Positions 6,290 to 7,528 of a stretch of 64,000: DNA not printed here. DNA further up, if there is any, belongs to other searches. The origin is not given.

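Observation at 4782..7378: Tight three-gene operon (312-aa orphan / four-TM 215 aa / NdpA-like ~333 aa) inside a mobile-element remnant: best candidate for an undescribed system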

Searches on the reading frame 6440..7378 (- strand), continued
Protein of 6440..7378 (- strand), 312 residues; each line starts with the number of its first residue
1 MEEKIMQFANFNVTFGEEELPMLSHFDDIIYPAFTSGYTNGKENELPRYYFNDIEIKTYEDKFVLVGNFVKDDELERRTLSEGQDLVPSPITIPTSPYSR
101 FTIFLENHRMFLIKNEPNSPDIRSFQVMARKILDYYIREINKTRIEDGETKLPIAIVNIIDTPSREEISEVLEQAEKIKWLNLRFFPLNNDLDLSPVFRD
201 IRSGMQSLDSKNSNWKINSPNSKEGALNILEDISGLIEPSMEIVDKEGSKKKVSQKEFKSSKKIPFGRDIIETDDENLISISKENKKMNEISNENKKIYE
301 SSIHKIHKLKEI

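Call 37: find_encoding_contigs(protein=P0067, flank=10000, max_places=1)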
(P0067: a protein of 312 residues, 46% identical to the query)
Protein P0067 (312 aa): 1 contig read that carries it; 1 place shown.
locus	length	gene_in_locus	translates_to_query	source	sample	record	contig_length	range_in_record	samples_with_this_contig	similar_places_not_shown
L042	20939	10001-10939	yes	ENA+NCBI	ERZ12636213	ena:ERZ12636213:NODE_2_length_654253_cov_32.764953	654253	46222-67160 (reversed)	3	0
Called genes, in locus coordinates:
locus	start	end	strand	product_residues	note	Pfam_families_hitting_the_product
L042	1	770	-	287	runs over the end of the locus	PF20188:DUF6551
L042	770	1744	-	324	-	-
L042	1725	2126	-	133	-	-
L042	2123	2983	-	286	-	-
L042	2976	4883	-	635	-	PF00239:Resolvase, PF07508:Recombinase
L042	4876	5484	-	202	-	-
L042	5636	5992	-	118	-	PF13560:HTH_31 (weak), PF12844:HTH_19 (weak), PF01381:HTH_3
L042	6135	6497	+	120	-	PF13560:HTH_31, PF01381:HTH_3, PF12844:HTH_19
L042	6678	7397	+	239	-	PF00149:Metallophos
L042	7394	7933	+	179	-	-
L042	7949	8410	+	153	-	-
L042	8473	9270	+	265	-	PF00149:Metallophos (weak), PF04221:RelB (weak)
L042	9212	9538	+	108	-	-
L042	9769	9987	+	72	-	PF13443:HTH_26 (weak)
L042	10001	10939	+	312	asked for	-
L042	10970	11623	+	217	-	-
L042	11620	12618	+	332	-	PF04245:NA37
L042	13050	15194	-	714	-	PF02743:dCache_1, PF22673:MCP-like_PDC_1, PF00672:HAMP, PF18947:HAMP_2 (weak), PF00015:MCPsignal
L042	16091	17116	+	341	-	PF00356:LacI, PF13407:Peripla_BP_4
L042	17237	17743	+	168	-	PF07331:TctB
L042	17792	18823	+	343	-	PF03401:TctC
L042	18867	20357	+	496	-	PF01970:TctA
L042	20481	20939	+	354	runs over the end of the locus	-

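Call 38: find_encoding_contigs(protein=P0045, flank=10000, max_places=2)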
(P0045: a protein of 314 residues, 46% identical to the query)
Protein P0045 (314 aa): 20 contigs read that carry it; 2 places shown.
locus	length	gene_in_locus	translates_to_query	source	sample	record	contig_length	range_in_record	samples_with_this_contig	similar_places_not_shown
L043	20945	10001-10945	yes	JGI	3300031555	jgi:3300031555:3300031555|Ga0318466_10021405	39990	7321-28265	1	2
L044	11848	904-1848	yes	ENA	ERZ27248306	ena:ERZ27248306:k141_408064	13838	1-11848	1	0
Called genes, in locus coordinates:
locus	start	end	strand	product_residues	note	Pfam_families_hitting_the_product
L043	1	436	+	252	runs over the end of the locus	PF02535:Zip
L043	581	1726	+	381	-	PF00753:Lactamase_B, PF19583:ODP, PF00258:Flavodoxin_1 (faint), PF12724:Flavodoxin_5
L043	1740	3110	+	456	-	PF00890:FAD_binding_2 (faint), PF01134:GIDA (weak), PF01266:DAO (faint), PF07992:Pyr_redox_2, PF12831:FAD_oxidored (weak), PF13738:Pyr_redox_3, PF00070:Pyr_redox, PF02852:Pyr_redox_dim, +2 more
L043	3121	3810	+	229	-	-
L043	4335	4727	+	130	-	PF01467:CTP_transf_like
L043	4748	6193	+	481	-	PF01943:Polysacc_synt, PF13440:Polysacc_synt_3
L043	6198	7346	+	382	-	PF04464:Glyphos_transf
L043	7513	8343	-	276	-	PF08543:Phos_pyr_kin, PF00294:PfkB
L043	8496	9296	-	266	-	-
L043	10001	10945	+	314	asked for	PF15931:DUF4747 (weak)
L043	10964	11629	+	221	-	-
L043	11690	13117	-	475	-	PF14659:Phage_int_SAM_3, PF00589:Phage_integrase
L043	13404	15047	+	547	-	-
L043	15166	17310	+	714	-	-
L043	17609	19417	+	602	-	-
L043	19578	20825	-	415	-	-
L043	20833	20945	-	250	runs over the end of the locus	PF05128:DUF697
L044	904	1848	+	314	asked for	PF15931:DUF4747 (weak)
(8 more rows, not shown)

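Call 47: search_protein_families(library=pfam, proteins=[P0045, P0096], max_evalue=10)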
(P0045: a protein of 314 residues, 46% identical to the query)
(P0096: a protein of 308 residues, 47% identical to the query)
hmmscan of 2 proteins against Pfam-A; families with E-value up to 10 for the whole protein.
P0045 (314 aa): 0 families

P0096 (308 aa): 1 family
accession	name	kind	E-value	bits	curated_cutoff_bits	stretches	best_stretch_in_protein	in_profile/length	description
PF09779.14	Ima1_N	-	0.11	13.9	28.9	1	35-144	5-100/132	Ima1 N-terminal domain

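Call 53: get_annotated_region(hit=H1, flank=6000)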
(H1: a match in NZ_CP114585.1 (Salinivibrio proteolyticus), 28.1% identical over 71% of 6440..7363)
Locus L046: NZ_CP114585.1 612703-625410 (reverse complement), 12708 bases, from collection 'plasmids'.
description: Salinivibrio proteolyticus strain TGB10 plasmid unnamed, complete sequence
organism: Salinivibrio proteolyticus (NCBI taxid 334715)
taxonomy: Bacteria; Pseudomonadota; Gammaproteobacteria; Vibrionales; Vibrionaceae; Salinivibrio; Salinivibrio proteolyticus
host: -; source: -; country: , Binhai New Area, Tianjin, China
typing (MOB-suite, as given by PLSDB): non-mobilizable
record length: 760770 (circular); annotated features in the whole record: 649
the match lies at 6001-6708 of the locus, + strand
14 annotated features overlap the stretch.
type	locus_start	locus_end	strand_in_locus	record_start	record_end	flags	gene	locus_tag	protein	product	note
CDS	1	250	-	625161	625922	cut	istB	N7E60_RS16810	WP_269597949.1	IS21-like element helper ATPase IstB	-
CDS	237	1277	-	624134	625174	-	istA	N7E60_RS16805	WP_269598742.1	IS21 family transposase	-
CDS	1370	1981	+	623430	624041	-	-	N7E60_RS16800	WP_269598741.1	IS3 family transposase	-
CDS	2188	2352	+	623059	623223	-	-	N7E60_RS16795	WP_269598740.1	hypothetical protein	-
CDS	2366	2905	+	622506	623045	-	-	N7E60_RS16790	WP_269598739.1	hypothetical protein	-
CDS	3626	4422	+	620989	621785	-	-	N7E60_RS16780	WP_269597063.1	IS5 family transposase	-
CDS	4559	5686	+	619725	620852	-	-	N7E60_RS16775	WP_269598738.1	ISAs1 family transposase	-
CDS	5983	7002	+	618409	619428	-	-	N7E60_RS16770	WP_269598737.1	hypothetical protein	-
CDS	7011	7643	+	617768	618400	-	-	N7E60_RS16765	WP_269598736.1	hypothetical protein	-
CDS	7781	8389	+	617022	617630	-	-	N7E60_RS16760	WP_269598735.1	hypothetical protein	-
CDS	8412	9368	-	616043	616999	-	-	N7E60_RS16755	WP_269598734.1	IS110 family transposase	-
CDS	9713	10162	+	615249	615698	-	-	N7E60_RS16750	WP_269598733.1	GNAT family N-acetyltransferase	-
CDS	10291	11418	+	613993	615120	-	-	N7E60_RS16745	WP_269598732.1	ISAs1 family transposase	-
CDS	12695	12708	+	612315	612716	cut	-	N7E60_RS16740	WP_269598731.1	hypothetical protein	-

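Call 54: search_protein_families(library=pfam, proteins=[L046:5983-7002:+, L046:7011-7643:+, L046:7781-8389:+, L028:1777-2754:+, L028:2768-3385:+, L027:9986-10942:+, L013:11760-12893:+, L043:13404-15047:+, L043:15166-17310:+, L043:17609-19417:+], max_evalue=1)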
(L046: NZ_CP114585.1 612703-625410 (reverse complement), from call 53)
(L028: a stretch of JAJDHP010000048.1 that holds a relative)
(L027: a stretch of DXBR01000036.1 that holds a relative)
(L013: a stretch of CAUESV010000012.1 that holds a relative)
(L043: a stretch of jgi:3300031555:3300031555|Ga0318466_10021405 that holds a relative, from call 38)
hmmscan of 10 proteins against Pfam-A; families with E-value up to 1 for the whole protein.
L046:5983-7002:+ (339 aa): 1 family
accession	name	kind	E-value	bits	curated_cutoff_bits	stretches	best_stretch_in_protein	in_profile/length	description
PF00564.30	PB1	-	0.011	16.2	23.6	1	165-205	39-79/84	PB1 domain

L046:7011-7643:+ (210 aa): 0 families

L046:7781-8389:+ (202 aa): 0 families

L028:1777-2754:+ (325 aa): 1 family
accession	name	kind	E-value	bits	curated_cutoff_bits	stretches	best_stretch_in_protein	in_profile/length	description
PF03161.18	LAGLIDADG_2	-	0.11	12.9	25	1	65-119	3-55/168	LAGLIDADG DNA endonuclease family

L028:2768-3385:+ (205 aa): 1 family
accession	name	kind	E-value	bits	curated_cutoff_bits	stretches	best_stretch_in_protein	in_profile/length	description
PF00690.31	Cation_ATPase_N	-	0.23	11.6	20.4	1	114-140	41-67/69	Cation transporter/ATPase, N-terminus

L027:9986-10942:+ (318 aa): 1 family
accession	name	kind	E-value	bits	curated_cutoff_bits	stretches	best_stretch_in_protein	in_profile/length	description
PF01189.24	Methyltr_RsmB-F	-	0.049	13.7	27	1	61-185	55-167/199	16S rRNA methyltransferase RsmB/F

L013:11760-12893:+ (377 aa): 0 families

L043:13404-15047:+ (547 aa): 1 family
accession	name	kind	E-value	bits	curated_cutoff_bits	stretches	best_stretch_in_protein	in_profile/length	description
PF01969.22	Ni_insertion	-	0.18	11.4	22.1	1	240-332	23-112/375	Nickel insertion protein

L043:15166-17310:+ (714 aa): 0 families

L043:17609-19417:+ (602 aa): 1 family
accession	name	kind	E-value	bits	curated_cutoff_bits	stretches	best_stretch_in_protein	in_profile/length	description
PF14280.11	DUF4365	-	0.0001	22.8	24.3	1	9-119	6-108/139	Domain of unknown function (DUF4365)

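Call 62: search_protein_representatives(alignment_id=A1)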
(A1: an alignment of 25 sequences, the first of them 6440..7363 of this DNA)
Query: 25 sequences, 310 profile positions. Proteins with E-value up to 0.001 (for the whole library): 681; up to 1e-10: 543; up to 1e-30: 148. The best 150 are listed.
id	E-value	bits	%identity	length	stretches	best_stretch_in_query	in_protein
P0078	1.2e-134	464.8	-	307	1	6-308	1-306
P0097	8.3e-127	439.1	-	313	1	2-308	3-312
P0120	8.2e-122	422.7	-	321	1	2-309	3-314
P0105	1.4e-119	415.3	-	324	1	1-309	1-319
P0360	2.6e-115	401.3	-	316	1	2-309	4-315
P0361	1.4e-113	395.7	-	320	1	3-309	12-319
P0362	5.0e-113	393.8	-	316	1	2-309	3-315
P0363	8.2e-109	380.0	-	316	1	2-305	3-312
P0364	1.1e-106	373.0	-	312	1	1-308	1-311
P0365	2.3e-105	368.6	-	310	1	1-307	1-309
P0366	1.3e-104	366.1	-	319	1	3-308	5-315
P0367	3.9e-102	358.0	-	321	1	2-308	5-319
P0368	1.7e-101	355.9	-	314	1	1-309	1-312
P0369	1.8e-101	355.9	-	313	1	3-309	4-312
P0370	1.5e-100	352.8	-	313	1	3-309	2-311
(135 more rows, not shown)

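Call 64: search_protein_families(library=pfam, alignment_id=A3, max_evalue=0.1)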
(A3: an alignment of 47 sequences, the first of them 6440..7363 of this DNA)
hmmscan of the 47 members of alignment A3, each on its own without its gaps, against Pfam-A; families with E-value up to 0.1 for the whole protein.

A. member 1, window:6440-7363:- (307 aa): 0 families

B. families by the number of members that match (of 47 scanned): 15 families
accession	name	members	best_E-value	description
PF19866.4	DUF6339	1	0.0064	Family of unknown function (DUF6339)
PF14005.11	YpjP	1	0.0071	YpjP-like protein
PF00564.30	PB1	1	0.011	PB1 domain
PF22430.1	Aa-Ago_N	1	0.012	Ago, N-terminal domain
PF07028.16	DUF1319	1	0.018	Protein of unknown function (DUF1319)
PF23139.1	OB_YrrC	1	0.019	ATP-dependent DNA helicase YrrC, OB-fold domain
PF08149.16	BING4CT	1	0.021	BING4CT (NUC141) domain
PF20391.3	DUF6686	1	0.036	Family of unknown function (DUF6686)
PF01189.24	Methyltr_RsmB-F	1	0.049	16S rRNA methyltransferase RsmB/F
PF22900.2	UCH_UBL1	1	0.054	Ubiquitin carboxyl-terminal hydrolases, Ubiquitin-like 1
PF21682.2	AF_2299-like_N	1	0.068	CDP-alcohol phosphatidyltransferase AF_2299-like, N-terminal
PF21730.2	Vma22_CCDC115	1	0.072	Vma22/CCDC115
PF18428.7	BRCT_3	1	0.081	BRCA1 C Terminus (BRCT) domain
PF03908.18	Sec20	1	0.094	Sec20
PF12245.14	Big_3_2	1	0.095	Bacterial Ig-like domain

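Call 66: search_solved_structures(query=A3, max_evalue=10)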
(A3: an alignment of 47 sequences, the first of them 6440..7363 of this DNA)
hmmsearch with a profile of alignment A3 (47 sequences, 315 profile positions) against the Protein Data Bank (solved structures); distinct sequences matched with E-value up to 10: 2.
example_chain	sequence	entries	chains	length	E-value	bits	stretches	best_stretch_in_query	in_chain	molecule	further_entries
7bji_A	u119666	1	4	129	0.21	13.9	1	197-266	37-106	Centrosomal protein of 135 kDa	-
6h9s_A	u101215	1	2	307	0.99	11.7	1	190-287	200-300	L-lactate dehydrogenase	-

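Call 79: search_protein_families(library=pfam, alignment_id=A4, max_evalue=0.00001)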
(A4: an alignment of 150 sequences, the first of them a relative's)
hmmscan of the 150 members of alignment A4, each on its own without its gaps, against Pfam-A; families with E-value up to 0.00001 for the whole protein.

A. member 1, L001:5343-6305:+ (320 aa): 1 family
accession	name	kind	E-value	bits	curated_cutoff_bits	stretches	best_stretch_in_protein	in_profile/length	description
PF13349.12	DUF4097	-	1.9e-26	93.4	22.9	1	54-311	1-212/247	Toastrack DUF4097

B. families by the number of members that match (of 150 scanned): 122 families (the first 25 are shown)
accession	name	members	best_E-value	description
PF05133.19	SPP1_portal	4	9.1e-108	Phage portal protein, SPP1 Gp6-like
PF04545.22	Sigma70_r4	4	1.2e-08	Sigma-70, region 4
PF06152.16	Phage_min_cap2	3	3.4e-100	Phage minor capsid protein 2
PF08281.18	Sigma70_r4_2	3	4.3e-14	Sigma-70, region 4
PF03237.21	Terminase_6N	3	7.2e-13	Terminase large subunit, T4likevirus-type, N-terminal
PF19263.5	DUF5906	3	6.2e-08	Family of unknown function (DUF5906)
PF10609.15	ParA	2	4.1e-85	NUBPL iron-transfer P-loop NTPase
PF05272.17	VapE-like_dom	2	1.2e-81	Virulence-associated protein E-like domain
PF04466.19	Terminase_3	2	2.5e-51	Phage terminase large subunit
PF03592.21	Terminase_2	2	9.8e-46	Terminase small subunit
PF01555.25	N6_N4_Mtase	2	3.3e-35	DNA methylase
PF01656.29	CbiA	2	8.7e-26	CobQ/CobB/MinD/ParA nucleotide binding domain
PF01943.22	Polysacc_synt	2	2.1e-25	Polysaccharide biosynthesis protein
PF00176.29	SNF2-rel_dom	2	2.4e-25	SNF2-related domain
PF04233.19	Phage_Mu_F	2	6.6e-20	Phage Mu protein F like protein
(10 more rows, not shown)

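Call 80: search_protein_families(library=padloc, alignment_id=A4, max_evalue=1e-8)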
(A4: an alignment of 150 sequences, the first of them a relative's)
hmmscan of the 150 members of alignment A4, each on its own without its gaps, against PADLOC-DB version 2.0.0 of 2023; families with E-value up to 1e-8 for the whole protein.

A. member 1, L001:5343-6305:+ (320 aa): 0 families

B. families by the number of members that match (of 150 scanned): 114 families (the first 25 are shown)
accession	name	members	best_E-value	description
PDLC03251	MTase_II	2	8.3e-72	Type II methyltransferase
PDLC03353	MTase_II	2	4.7e-46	Type II methyltransferase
PDLC03350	MTase_II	2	1.1e-35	Type II methyltransferase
PDLC03387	MTase_II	2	7.4e-35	Type II methyltransferase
PDLC03371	MTase_II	2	3.4e-33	Type II methyltransferase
PDLC02849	DpdE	2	3.6e-29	DpdE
PDLC04134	mad2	2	1.6e-28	mads_2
PDLC00633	ZorD1|ZorD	2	1.4e-26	"SWI2/SNF2 helicase, Mrr-like nuclease"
PDLC03216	MTase_II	2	5.2e-20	Type II methyltransferase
PDLC02851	DpdE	2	1.2e-19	DpdE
PDLC03299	MTase_II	2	3.2e-19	Type II methyltransferase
PDLC03320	MTase_II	2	3.4e-19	Type II methyltransferase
PDLC02842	DpdE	2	5.4e-19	DpdE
PDLC02850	DpdE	2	1.2e-18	DpdE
PDLC03339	MTase_II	2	3.7e-18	Type II methyltransferase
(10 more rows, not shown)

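Call 81: search_protein_families(library=pfam, proteins=[L010:14652-16004:+, L011:13242-14468:+, L027:12232-13638:+, L037:10551-11918:+, L039:12070-13296:+, L040:12079-13317:+, L013:11760-12893:+, L024:4311-5513:+, L020:5979-7415:-], max_evalue=0.0001)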
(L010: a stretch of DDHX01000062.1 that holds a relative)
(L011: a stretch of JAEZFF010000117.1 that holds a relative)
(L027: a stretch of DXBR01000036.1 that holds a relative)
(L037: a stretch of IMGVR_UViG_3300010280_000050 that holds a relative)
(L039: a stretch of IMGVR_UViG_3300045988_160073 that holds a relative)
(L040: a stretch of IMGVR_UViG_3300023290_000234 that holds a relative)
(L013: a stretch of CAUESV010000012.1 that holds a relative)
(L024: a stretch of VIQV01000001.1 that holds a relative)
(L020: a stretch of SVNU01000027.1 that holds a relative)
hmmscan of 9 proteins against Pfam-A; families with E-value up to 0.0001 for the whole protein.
L010:14652-16004:+ (450 aa): 1 family
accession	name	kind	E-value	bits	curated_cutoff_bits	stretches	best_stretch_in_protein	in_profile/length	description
PF03237.21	Terminase_6N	-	1.5e-05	25.2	22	1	26-246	8-211/215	Terminase large subunit, T4likevirus-type, N-terminal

L011:13242-14468:+ (408 aa): 3 families
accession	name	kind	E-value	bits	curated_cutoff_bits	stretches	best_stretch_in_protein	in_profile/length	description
PF03237.21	Terminase_6N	-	7.2e-13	49.1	22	1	32-231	4-211/215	Terminase large subunit, T4likevirus-type, N-terminal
PF17289.8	Terminase_6C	-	4.5e-06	27.2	22.6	1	276-397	24-153/155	Terminase RNaseH-like domain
PF04466.19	Terminase_3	-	4.6e-06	26.8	23.2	1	32-208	9-188/201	Phage terminase large subunit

L027:12232-13638:+ (468 aa): 1 family
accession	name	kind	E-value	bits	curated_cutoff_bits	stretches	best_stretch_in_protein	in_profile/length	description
PF03237.21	Terminase_6N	-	9.6e-06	25.8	22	1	51-264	8-212/215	Terminase large subunit, T4likevirus-type, N-terminal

L037:10551-11918:+ (455 aa): 1 family
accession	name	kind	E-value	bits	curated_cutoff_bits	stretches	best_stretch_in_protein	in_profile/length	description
PF03237.21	Terminase_6N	-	1.1e-05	25.7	22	1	42-145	6-110/215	Terminase large subunit, T4likevirus-type, N-terminal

L039:12070-13296:+ (408 aa): 2 families
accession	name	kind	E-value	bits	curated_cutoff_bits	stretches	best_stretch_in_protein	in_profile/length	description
PF03237.21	Terminase_6N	-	2.5e-09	37.5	22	1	24-215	5-210/215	Terminase large subunit, T4likevirus-type, N-terminal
PF04466.19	Terminase_3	-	9.5e-05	22.5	23.2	0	90-191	78-187/201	Phage terminase large subunit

L040:12079-13317:+ (412 aa): 3 families
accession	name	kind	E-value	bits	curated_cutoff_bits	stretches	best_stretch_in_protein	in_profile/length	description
PF04466.19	Terminase_3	-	2.5e-51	174.5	23.2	1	20-224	2-201/201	Phage terminase large subunit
PF17288.8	Terminase_3C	-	5.2e-09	37.1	26.7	1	256-394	1-154/155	Terminase RNAseH like domain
PF03237.21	Terminase_6N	-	1.5e-05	25.2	22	1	26-238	3-213/215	Terminase large subunit, T4likevirus-type, N-terminal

L013:11760-12893:+ (377 aa): 0 families

L024:4311-5513:+ (400 aa): 2 families
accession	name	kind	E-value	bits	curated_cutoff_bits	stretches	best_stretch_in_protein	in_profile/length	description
PF13173.12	AAA_14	-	5e-35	120.8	27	1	20-149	4-129/129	AAA domain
PF13635.12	DUF4143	-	3.8e-20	72.7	28.1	1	198-346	2-159/160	Domain of unknown function (DUF4143)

L020:5979-7415:- (478 aa): 0 families
